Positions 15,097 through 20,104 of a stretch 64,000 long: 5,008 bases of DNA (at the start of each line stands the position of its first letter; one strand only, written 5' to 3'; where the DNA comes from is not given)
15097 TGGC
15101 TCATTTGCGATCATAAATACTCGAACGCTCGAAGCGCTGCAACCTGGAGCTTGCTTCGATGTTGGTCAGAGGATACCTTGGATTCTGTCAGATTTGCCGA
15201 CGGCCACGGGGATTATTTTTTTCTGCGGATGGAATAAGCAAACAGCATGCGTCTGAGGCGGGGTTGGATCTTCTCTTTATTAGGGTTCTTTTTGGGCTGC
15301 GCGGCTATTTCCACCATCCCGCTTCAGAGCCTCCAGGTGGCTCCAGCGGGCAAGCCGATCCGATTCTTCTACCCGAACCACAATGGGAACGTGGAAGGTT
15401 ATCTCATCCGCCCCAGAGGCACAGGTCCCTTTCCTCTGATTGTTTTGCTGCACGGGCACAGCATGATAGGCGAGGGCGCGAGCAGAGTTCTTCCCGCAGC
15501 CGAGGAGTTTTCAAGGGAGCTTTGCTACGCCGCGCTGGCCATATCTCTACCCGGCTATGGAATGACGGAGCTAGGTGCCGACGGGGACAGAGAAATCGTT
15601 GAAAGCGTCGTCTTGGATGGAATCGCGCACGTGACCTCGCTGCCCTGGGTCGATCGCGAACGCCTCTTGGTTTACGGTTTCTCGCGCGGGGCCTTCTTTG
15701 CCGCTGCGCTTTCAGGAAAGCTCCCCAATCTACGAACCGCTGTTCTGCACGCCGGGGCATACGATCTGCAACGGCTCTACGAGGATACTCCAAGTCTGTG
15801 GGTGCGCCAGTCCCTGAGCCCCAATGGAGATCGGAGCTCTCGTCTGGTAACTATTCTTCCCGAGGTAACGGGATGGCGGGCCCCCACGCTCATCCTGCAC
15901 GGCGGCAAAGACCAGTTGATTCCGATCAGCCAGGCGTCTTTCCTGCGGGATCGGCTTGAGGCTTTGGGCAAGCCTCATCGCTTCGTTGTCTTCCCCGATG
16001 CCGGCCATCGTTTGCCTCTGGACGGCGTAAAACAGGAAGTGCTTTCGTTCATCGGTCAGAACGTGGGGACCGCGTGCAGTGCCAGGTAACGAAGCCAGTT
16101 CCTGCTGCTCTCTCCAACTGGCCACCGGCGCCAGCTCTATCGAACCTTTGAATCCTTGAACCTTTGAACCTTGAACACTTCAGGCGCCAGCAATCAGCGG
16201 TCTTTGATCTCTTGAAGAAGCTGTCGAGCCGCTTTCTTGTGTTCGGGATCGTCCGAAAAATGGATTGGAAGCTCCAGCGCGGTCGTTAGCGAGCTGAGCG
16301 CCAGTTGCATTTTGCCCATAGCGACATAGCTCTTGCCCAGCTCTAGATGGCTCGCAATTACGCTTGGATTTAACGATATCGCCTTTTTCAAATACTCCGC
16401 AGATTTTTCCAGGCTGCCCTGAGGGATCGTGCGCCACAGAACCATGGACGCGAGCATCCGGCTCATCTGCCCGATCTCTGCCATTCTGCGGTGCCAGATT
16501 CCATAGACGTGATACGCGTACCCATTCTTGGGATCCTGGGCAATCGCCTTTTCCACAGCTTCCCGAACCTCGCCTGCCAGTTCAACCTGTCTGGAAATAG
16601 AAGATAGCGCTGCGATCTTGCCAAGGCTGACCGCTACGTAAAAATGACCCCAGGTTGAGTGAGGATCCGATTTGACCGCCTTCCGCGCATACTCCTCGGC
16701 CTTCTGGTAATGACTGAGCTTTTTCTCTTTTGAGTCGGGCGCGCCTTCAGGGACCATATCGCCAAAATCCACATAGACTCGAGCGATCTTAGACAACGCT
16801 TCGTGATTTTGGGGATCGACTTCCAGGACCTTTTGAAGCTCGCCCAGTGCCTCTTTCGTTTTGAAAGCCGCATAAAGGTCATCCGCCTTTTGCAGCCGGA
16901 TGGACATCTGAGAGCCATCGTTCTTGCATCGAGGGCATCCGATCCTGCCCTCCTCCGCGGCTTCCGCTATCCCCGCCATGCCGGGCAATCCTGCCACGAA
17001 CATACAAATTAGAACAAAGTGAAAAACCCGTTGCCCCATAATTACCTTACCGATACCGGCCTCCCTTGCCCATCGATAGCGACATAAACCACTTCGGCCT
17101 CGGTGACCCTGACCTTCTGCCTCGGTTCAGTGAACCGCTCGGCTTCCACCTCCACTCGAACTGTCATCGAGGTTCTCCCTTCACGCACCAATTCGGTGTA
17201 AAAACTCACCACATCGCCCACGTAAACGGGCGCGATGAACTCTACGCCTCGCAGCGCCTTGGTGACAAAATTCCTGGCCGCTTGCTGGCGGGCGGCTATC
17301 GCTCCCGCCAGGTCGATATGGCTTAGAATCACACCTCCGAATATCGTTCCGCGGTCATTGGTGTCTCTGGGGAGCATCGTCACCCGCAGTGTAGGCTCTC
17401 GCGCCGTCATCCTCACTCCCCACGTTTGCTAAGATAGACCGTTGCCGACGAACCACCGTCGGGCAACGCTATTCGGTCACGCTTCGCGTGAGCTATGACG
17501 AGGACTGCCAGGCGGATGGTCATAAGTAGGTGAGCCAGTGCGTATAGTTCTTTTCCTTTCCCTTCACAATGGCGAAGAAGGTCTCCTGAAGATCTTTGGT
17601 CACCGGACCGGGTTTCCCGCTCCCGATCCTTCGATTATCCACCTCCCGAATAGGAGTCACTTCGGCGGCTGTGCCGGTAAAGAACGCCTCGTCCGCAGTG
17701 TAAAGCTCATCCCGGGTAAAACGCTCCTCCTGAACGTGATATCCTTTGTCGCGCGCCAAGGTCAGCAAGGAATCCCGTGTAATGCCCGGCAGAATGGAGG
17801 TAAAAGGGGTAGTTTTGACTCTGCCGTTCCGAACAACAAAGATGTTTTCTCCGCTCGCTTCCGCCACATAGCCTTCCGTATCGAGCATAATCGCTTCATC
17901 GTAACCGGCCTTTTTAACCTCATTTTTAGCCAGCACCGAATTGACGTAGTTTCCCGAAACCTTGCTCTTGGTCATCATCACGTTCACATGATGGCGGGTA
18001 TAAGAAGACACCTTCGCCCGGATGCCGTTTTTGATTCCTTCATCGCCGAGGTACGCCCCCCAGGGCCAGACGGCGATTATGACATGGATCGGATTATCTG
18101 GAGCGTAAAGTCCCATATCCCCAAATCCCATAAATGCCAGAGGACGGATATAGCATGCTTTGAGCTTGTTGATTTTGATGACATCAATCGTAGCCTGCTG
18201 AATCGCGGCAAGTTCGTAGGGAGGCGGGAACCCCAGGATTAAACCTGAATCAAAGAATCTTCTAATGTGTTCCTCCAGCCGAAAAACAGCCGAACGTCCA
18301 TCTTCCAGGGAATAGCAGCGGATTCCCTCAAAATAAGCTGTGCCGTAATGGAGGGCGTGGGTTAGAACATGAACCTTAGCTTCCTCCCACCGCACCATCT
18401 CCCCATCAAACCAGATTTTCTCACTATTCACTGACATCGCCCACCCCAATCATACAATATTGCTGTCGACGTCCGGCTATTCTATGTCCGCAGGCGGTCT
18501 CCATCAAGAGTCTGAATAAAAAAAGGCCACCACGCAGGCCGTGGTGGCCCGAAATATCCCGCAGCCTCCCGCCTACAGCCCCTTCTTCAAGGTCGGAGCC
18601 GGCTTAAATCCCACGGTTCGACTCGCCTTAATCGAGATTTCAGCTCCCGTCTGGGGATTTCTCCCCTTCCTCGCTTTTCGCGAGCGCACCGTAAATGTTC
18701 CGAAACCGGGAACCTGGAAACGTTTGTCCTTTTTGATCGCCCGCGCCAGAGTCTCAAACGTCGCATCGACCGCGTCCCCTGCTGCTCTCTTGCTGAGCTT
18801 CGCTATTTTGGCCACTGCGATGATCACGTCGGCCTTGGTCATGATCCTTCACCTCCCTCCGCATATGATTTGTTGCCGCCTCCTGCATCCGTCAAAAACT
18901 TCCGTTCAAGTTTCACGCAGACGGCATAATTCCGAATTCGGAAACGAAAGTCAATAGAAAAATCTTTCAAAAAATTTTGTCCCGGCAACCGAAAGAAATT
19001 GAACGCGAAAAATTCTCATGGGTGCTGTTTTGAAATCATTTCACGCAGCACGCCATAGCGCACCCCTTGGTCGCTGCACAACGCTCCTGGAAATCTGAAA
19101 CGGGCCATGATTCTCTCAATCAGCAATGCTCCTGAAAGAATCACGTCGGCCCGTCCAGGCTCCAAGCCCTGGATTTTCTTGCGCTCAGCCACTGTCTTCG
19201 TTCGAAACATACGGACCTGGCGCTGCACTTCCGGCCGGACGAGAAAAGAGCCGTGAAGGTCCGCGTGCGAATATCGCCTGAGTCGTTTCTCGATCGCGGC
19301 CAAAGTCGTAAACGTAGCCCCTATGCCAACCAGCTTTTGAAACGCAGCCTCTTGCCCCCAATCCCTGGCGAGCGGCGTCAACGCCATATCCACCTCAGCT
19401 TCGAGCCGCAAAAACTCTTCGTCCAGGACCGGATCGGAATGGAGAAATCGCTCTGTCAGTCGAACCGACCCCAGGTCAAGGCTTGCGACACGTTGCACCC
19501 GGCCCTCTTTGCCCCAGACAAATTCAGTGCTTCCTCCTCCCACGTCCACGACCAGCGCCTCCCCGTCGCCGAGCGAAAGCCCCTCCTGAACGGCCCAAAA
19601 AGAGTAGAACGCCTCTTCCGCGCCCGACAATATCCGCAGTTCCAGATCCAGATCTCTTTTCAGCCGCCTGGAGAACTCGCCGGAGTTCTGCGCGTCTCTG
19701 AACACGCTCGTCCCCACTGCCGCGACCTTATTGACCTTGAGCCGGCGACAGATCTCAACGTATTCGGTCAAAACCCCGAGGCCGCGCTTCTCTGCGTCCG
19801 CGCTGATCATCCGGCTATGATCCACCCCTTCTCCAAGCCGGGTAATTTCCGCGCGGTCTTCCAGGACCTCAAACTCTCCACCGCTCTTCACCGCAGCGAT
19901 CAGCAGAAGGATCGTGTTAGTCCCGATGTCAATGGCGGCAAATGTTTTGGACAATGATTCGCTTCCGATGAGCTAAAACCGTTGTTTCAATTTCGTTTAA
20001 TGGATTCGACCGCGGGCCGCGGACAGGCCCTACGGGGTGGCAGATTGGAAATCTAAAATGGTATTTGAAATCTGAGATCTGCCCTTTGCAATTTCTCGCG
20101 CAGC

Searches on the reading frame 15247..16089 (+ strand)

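Call 50: search_protein_families(library=pfam, proteins=[window:15247-16089:+], max_evalue=0.00001)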
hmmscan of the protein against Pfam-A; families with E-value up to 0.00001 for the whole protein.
window:15247-16089:+ (280 aa): 6 families
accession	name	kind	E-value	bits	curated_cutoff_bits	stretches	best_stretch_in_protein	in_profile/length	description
PF00326.27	Peptidase_S9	-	1.8e-15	57.4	22.6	1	123-264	49-197/213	Prolyl oligopeptidase family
PF12146.15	Hydrolase_4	-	4.6e-10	39.7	27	0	203-257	183-235/239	Serine aminopeptidase, S33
PF01738.24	DLH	-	1.2e-08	35.3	21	1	106-254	66-186/217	Dienelactone hydrolase family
PF00561.26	Abhydrolase_1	-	6.4e-08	33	25.8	0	202-259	200-243/245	alpha/beta hydrolase fold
PF12697.13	Abhydrolase_6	-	1.3e-07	32.9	26.3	0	65-168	1-91/217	Alpha/beta hydrolase family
PF02230.22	Abhydrolase_2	-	6.1e-06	26.7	23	0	212-268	157-212/217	Phospholipase/Carboxylesterase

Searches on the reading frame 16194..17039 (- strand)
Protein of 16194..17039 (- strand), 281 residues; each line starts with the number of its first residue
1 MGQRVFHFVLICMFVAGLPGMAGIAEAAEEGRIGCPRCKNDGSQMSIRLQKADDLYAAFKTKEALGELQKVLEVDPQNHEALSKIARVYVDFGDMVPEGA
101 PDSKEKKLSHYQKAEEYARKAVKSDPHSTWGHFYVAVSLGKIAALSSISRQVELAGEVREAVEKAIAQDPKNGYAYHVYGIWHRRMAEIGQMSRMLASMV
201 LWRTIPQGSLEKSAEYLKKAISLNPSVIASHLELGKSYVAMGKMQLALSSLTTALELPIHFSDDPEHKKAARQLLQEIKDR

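Call 50: search_protein_families(library=pfam, proteins=[window:16194-17039:-], max_evalue=0.00001)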
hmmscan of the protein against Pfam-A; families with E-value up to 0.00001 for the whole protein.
window:16194-17039:- (281 aa): 10 families
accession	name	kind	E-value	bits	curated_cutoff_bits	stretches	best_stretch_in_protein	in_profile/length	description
PF21033.3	RMD1-3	-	4.3e-14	52.8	26.7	1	49-265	7-220/235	Regulator of microtubule dynamics protein 1-3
PF07719.23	TPR_2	-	2e-13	49.7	27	0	108-127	14-33/34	Tetratricopeptide repeat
PF14559.12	TPR_19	-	6.5e-12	46.1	25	0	55-94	1-40/68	Tetratricopeptide repeat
PF13181.12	TPR_8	-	6.8e-12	45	25.7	0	207-226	14-33/34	Tetratricopeptide repeat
PF13414.12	TPR_11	-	1.7e-11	44.1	26.8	0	207-242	7-42/42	TPR repeat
PF13431.12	TPR_17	-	3.3e-11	43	24.4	0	68-95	2-25/34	Tetratricopeptide repeat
PF00515.34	TPR_1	-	4.2e-11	42.6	27.8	0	230-257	3-30/34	Tetratricopeptide repeat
PF13428.12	TPR_14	-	2.7e-10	40.3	23.5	0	48-87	4-43/44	Tetratricopeptide repeat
PF13432.12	TPR_16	-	8e-09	36.2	32.7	0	49-95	1-47/65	Tetratricopeptide repeat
PF06552.18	TOM20_plant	-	9.9e-06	25.9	20.6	0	62-129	52-114/187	Plant specific mitochondrial import receptor subunit TOM20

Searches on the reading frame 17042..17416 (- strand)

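Call 50: search_protein_families(library=pfam, proteins=[window:17042-17416:-], max_evalue=0.00001)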
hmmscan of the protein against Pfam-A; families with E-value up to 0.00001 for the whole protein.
window:17042-17416:- (124 aa): 2 families
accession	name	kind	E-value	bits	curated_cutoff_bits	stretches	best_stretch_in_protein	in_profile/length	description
PF03061.28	4HBT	-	4.8e-15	56.1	20.6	1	23-93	2-73/79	Thioesterase superfamily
PF13622.12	4HBT_3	-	4.9e-06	27.1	24.3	0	16-99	2-70/83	Acyl-CoA thioesterase N-terminal domain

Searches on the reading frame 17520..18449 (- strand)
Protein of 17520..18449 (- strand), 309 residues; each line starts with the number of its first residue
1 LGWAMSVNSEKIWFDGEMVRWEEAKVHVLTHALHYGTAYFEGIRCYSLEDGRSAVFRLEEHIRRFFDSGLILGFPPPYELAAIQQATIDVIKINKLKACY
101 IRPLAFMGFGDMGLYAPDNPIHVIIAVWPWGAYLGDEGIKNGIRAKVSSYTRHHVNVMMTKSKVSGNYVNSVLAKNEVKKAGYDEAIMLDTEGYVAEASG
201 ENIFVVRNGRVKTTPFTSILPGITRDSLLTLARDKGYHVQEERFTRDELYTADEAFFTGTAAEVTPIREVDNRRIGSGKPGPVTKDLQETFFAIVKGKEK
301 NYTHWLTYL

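Call 50: search_protein_families(library=pfam, proteins=[window:17520-18449:-], max_evalue=0.00001)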
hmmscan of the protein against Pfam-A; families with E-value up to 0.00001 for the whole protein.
window:17520-18449:- (309 aa): 1 family
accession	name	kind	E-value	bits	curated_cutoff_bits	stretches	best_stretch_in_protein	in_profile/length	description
PF01063.24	Aminotran_4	-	5.5e-49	167.4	28.5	1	40-270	3-223/223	Amino-transferase class IV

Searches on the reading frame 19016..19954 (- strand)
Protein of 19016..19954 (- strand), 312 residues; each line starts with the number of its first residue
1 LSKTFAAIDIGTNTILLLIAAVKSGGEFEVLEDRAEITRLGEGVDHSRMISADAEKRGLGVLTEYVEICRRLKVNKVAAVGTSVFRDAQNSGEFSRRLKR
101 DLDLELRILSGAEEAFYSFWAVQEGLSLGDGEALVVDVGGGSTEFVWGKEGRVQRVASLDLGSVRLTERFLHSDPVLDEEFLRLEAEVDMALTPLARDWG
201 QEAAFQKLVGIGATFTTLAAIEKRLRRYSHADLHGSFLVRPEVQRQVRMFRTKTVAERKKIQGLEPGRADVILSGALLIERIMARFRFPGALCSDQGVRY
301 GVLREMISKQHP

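Call 50: search_protein_families(library=pfam, proteins=[window:19016-19954:-], max_evalue=0.00001)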
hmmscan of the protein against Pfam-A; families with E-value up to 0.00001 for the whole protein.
window:19016-19954:- (312 aa): 1 family
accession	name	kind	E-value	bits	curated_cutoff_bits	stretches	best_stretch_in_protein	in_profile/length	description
PF02541.22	Ppx-GppA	-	1.5e-59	202.3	27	1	19-309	2-284/285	Ppx/GppA phosphatase family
